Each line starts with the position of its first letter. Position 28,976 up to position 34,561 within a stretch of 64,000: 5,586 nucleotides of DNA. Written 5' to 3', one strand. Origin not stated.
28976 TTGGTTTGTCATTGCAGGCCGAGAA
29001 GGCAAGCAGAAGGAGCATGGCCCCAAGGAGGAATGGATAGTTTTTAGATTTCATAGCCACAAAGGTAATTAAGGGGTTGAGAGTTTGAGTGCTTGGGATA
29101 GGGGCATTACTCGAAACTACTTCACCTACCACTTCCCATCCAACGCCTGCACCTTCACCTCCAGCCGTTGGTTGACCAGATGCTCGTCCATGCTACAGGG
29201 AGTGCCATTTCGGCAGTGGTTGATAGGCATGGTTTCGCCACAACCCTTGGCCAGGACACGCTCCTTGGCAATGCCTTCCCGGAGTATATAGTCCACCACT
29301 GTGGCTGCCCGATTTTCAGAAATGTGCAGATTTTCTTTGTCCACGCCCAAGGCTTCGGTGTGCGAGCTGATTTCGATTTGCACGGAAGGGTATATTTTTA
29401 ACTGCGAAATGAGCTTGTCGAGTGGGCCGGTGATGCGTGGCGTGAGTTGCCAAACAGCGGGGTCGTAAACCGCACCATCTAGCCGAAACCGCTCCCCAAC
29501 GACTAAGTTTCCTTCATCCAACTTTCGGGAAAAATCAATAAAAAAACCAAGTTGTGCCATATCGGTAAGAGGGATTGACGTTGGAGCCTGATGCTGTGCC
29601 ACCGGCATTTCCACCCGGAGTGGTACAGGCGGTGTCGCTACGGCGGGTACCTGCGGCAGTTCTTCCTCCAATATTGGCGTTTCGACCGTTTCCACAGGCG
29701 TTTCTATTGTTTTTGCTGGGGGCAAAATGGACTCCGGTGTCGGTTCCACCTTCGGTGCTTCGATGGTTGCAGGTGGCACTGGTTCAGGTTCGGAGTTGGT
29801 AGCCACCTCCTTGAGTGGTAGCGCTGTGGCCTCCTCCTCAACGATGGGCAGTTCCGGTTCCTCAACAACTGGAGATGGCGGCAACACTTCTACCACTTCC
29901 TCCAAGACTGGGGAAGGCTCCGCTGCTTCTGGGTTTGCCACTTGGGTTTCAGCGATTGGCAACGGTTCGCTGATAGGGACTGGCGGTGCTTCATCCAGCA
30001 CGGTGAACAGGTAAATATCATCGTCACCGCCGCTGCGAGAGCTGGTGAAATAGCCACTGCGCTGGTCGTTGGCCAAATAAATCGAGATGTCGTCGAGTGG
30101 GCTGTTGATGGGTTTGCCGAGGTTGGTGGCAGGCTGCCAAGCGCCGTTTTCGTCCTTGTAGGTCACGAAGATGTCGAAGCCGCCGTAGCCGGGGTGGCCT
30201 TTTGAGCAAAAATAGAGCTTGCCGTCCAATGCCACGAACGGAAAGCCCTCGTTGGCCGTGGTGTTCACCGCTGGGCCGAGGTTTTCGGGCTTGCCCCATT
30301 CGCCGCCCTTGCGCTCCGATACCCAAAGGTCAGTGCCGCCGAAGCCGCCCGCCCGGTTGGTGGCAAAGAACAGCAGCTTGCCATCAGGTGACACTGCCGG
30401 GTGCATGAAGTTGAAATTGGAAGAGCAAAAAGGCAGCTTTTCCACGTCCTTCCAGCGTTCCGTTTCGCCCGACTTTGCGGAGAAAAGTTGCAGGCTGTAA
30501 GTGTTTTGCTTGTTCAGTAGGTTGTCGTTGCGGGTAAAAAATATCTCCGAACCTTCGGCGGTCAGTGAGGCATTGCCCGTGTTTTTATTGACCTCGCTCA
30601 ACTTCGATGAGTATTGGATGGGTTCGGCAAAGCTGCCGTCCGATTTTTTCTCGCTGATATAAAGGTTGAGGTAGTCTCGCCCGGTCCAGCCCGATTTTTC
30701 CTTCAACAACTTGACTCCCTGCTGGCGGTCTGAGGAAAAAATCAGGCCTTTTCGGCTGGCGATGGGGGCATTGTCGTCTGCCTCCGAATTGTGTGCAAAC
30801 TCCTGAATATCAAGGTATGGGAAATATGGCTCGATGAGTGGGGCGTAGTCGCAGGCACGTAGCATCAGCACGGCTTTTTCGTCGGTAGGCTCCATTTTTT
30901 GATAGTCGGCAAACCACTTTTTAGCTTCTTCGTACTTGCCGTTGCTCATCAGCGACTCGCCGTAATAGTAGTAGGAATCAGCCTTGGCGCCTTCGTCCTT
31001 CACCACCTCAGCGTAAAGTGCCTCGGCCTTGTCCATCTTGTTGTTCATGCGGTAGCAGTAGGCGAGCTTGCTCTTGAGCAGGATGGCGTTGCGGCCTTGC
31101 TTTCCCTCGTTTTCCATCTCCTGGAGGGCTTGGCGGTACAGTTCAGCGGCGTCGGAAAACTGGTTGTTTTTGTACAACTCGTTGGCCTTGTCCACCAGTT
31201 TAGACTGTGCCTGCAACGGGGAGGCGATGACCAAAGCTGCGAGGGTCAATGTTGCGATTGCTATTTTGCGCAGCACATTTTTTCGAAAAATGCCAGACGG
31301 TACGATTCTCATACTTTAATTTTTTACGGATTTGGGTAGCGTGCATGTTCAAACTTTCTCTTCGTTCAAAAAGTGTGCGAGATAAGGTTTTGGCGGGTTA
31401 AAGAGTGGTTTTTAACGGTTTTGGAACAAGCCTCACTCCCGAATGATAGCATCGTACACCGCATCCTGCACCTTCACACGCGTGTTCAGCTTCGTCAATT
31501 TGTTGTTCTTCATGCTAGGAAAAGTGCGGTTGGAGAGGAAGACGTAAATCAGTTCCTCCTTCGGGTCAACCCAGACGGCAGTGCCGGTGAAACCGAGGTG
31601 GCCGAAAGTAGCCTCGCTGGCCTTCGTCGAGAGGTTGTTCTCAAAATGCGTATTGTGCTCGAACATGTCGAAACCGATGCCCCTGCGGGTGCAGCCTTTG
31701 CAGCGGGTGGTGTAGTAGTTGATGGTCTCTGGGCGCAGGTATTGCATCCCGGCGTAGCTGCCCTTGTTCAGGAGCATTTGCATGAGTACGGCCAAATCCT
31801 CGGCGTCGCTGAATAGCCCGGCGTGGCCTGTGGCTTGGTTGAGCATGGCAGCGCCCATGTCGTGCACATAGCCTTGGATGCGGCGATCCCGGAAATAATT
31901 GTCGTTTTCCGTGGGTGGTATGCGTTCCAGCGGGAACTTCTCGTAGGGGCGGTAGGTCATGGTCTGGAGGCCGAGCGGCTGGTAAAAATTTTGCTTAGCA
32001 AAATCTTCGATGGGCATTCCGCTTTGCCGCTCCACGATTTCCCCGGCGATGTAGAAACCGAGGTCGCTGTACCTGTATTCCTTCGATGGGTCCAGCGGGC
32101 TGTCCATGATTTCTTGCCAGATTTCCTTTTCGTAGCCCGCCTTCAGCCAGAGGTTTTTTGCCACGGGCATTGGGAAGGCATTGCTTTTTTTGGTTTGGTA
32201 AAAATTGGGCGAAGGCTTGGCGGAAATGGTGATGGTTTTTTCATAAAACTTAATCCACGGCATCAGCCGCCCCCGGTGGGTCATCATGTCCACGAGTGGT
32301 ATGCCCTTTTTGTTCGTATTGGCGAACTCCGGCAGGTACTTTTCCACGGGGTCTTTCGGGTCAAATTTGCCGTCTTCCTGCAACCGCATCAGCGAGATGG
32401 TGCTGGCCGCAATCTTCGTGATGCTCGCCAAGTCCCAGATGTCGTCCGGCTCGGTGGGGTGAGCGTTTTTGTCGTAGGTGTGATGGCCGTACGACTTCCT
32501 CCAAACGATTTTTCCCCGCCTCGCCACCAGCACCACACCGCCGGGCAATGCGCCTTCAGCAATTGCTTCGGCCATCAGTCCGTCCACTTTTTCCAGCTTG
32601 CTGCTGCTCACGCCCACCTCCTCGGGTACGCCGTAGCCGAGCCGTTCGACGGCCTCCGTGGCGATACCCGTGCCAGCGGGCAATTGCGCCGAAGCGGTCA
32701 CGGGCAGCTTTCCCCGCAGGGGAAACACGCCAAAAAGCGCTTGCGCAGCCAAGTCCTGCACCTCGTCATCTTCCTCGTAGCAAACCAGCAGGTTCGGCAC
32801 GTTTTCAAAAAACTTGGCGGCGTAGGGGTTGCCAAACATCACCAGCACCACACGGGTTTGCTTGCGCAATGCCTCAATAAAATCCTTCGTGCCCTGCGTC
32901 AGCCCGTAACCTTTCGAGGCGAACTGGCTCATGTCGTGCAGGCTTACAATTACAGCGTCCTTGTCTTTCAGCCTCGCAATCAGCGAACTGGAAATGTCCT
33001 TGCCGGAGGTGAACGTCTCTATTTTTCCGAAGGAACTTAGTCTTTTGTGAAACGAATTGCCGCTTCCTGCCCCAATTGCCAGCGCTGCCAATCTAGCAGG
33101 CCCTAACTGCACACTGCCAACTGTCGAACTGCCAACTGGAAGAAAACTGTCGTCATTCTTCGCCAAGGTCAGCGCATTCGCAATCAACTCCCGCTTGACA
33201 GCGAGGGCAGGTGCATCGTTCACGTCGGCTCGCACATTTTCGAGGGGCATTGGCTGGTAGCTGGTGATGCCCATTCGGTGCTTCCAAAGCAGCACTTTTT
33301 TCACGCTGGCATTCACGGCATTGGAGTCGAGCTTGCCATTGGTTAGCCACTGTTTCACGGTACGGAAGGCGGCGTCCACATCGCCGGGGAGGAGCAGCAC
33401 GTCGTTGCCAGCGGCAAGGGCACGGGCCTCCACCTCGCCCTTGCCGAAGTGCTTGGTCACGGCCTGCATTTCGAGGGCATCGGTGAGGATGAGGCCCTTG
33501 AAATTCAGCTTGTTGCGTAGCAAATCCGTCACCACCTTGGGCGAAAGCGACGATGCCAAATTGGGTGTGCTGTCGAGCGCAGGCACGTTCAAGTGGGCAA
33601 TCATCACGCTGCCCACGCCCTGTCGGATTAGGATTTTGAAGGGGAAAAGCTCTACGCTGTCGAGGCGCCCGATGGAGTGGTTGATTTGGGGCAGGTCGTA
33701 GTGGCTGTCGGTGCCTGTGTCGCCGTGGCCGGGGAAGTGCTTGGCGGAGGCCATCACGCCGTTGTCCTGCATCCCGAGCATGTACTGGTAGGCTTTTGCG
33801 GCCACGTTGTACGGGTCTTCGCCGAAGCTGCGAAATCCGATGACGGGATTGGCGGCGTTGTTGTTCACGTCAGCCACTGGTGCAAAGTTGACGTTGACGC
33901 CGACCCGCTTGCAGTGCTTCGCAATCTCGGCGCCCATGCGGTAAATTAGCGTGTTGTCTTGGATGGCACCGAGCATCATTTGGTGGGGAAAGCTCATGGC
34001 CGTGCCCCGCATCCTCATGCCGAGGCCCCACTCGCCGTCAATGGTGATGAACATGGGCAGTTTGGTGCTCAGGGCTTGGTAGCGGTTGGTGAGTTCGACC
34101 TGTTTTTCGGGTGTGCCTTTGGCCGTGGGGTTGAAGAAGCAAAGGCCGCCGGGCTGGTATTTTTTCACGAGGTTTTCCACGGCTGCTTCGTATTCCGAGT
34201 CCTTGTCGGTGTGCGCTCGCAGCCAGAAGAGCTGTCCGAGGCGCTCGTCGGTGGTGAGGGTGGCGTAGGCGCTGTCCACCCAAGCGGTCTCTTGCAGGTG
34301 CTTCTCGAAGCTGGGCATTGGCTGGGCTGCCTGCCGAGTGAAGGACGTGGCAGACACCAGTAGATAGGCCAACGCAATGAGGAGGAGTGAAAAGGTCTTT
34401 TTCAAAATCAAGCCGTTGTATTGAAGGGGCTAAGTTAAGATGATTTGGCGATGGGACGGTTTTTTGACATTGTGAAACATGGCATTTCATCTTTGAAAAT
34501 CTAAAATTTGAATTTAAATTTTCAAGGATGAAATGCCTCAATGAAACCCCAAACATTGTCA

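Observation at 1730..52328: Intergenic spacers are filled with locus-specific short-word tandem arrays mirrored into long imperfect palindromes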

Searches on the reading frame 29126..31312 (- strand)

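Call 72: search_protein_families(library=pfam, proteins=[window:29126-31312:-])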
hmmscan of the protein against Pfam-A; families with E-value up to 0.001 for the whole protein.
window:29126-31312:- (728 aa): 9 families
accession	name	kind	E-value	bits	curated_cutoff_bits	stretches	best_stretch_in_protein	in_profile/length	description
PF07676.18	PD40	-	2.9e-20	72.1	20.9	2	345-383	1-38/38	WD40-like Beta Propeller Repeat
PF00691.25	OmpA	-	1.2e-12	48.5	27.2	1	618-703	4-91/98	OmpA family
PF13432.12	TPR_16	-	3.5e-09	37.4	32.7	1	90-143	10-63/65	Tetratricopeptide repeat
PF07719.23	TPR_2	-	7.3e-09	35.5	27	0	111-143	1-33/34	Tetratricopeptide repeat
PF14559.12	TPR_19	-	2.1e-08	34.8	25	1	90-153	4-66/68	Tetratricopeptide repeat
PF13428.12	TPR_14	-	8.6e-07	29.5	23.5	0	112-151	2-41/44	Tetratricopeptide repeat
PF12895.13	ANAPC3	-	2.2e-05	25.1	27.2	1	89-151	1-63/82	Anaphase-promoting complex, cyclosome, subunit 3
PF00515.34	TPR_1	-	5.3e-05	23.3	27.8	0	42-64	7-29/34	Tetratricopeptide repeat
PF13424.12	TPR_12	-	7.2e-05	23.3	30.1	0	47-104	14-72/77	Tetratricopeptide repeat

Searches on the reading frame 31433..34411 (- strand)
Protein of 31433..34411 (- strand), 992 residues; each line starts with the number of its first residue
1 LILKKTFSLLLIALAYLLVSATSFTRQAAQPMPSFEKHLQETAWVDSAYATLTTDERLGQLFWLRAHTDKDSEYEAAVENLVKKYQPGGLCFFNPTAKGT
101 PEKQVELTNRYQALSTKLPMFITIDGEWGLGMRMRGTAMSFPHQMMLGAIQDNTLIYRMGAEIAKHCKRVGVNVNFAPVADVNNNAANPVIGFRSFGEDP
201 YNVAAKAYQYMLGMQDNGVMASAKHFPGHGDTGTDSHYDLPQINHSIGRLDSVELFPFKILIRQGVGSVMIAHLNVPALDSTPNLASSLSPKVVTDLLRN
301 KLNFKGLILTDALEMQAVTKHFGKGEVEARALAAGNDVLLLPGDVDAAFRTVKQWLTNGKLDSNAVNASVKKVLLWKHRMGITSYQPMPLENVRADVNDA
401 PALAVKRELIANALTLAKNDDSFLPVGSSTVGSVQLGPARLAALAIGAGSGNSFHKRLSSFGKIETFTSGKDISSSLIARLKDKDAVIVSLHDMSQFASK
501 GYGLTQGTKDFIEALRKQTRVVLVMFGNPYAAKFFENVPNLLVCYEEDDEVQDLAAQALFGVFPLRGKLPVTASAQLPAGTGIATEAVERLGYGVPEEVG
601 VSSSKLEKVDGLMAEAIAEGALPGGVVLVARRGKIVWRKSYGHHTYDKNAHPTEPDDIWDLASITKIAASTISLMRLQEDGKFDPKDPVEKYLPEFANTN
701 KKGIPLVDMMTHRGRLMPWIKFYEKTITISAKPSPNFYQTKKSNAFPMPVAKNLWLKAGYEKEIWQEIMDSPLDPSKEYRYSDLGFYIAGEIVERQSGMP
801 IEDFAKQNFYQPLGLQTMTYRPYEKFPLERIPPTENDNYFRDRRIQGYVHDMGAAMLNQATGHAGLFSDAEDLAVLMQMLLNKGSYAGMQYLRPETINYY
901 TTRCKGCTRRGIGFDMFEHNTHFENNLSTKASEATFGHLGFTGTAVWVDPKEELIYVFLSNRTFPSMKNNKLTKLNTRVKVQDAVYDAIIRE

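Call 64: search_protein_families(library=ncbifam, proteins=[window:31433-34411:-])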
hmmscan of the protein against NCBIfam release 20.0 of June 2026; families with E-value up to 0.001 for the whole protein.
window:31433-34411:- (992 aa): 26 families (the best 25 are shown)
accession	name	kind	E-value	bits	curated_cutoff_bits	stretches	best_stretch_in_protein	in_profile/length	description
NF002968.0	PRK03642.1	equivalog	6.5e-53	180.1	385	1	594-968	28-401/432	penicillin binding protein PBP4B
NF003740.0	PRK05337.1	equivalog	1.3e-43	149.5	207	1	80-372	20-310/340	beta-N-acetylhexosaminidase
NF052329.1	XyloArabinsidase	equivalog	8.2e-32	110.1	1050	1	137-438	107-400/750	beta-xylosidase/alpha-l-arabinosidase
NF011678.0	PRK15098.1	equivalog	4e-24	85.1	666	1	10-430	5-411/765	beta-glucosidase BglX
NF052331.1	Bet13-16Glucosase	equivalog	2e-23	82.4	1330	1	41-433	12-386/750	exo-beta-d-1,3/1,6-glucosidase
NF041579.1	betaxyl_Flavo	equivalog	7.2e-22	77.3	1350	1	129-435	74-386/716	beta-xylosidase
NF052330.1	BetGlucosiCelf0468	equivalog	2.2e-19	69.2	1300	1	135-454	51-360/817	beta-d-glucosidase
NF007943.0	PRK10662.1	equivalog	3.9e-15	55.3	266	1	612-892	39-282/380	D-alanyl-D-alanine-carboxypeptidase/endopeptidase AmpH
NF052559.1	MthAcHydAcmB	equivalog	1.6e-12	46.9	550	2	609-699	10-99/391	methyl acetate hydrolase AcmB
NF052353.1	EstBLacLipLMycb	equivalog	8.5e-12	44.7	650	1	856-969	266-377/420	esterase/beta-lactamase LipL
NF041776.1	xylosidase_Xyl3A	equivalog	1.2e-11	43.3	1250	1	192-438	131-381/846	xylan 1,4-beta-xylosidase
NF041610.1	alph_arabinopyran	equivalog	8.7e-11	40.7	1300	1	138-458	58-349/738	exo-alpha-(1->6)-L-arabinopyranosidase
NF033085.1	bla_class_C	equivalog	8.4e-09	34.7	415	1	608-718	7-114/356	class C beta-lactamase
NF038269.1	lipase_LipE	equivalog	8.7e-09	35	750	1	866-960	280-380/407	lipase LipE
NF038238.1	blaBUT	exception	1.8e-07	30.6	850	1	606-714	30-136/383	BUT family class C beta-lactamase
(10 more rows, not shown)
